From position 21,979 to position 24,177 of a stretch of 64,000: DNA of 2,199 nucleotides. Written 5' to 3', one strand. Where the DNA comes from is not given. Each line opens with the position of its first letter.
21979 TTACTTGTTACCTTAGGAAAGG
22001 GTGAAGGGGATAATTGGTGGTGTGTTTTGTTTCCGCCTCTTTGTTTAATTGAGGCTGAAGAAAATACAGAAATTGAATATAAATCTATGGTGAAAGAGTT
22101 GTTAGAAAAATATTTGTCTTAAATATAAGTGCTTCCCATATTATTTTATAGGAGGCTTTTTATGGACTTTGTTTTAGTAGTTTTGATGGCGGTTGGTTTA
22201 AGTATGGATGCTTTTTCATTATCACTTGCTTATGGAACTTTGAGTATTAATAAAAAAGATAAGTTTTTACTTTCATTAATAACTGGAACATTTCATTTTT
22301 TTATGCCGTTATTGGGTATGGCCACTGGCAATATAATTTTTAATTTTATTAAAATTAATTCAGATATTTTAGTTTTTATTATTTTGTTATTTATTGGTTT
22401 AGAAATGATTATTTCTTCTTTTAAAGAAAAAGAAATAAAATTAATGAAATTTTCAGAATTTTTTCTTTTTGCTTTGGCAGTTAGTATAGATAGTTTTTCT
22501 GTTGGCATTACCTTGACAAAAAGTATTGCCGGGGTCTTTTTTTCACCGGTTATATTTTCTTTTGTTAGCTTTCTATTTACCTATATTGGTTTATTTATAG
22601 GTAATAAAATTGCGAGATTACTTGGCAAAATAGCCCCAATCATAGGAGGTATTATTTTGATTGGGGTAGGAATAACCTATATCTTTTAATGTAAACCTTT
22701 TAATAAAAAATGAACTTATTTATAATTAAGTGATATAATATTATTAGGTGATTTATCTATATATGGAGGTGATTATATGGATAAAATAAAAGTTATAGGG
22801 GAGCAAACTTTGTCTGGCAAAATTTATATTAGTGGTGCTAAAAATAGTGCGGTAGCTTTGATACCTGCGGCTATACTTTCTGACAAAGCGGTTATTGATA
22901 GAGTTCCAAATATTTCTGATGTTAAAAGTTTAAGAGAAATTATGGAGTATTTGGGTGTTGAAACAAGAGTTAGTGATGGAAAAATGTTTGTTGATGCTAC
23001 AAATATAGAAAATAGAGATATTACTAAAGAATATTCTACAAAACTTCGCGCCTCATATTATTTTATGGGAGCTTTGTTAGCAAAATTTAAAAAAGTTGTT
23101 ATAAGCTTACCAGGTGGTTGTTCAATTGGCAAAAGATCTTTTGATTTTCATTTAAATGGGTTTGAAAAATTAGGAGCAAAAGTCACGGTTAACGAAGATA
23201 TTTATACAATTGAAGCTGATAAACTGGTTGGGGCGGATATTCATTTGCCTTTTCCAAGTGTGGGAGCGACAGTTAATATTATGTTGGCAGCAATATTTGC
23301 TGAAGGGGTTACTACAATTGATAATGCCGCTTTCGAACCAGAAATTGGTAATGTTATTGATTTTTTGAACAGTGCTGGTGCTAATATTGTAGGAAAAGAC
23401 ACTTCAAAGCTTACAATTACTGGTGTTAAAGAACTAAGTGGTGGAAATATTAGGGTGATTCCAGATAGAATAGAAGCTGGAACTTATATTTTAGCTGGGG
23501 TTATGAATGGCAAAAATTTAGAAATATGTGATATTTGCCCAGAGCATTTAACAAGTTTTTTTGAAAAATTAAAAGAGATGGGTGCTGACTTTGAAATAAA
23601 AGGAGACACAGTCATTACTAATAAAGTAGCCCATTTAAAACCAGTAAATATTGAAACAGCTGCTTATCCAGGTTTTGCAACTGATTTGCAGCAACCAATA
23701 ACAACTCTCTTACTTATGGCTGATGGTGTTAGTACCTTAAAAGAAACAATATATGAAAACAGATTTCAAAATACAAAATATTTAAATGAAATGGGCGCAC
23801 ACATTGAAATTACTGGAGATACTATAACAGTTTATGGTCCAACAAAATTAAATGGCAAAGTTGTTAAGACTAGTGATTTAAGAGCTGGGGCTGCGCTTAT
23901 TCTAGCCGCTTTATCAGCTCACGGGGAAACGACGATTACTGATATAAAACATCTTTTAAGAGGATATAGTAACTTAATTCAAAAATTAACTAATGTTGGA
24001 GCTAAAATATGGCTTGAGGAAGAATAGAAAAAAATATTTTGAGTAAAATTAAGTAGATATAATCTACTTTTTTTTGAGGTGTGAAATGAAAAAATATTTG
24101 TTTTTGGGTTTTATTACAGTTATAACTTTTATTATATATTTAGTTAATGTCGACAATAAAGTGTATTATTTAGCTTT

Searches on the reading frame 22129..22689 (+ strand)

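Call 29: search_protein_families(library=pfam, proteins=[window:22129-22689:+], max_evalue=0.01)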
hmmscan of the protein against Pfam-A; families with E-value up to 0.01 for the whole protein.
window:22129-22689:+ (186 aa): 1 family
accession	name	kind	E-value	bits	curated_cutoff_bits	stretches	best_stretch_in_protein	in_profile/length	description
PF02659.21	Mntp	-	2.6e-32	112.1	24.4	1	40-183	2-150/152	Putative manganese efflux pump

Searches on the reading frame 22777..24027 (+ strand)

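Call 29: search_protein_families(library=pfam, proteins=[window:22777-24027:+], max_evalue=0.01)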
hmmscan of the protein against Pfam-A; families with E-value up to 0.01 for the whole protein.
window:22777-24027:+ (416 aa): 1 family
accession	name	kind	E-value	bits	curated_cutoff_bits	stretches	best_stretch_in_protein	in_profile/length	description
PF00275.25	EPSP_synthase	-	3.2e-86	290.1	22.8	1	9-404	4-417/417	EPSP synthase (3-phosphoshikimate 1-carboxyvinyltransferase)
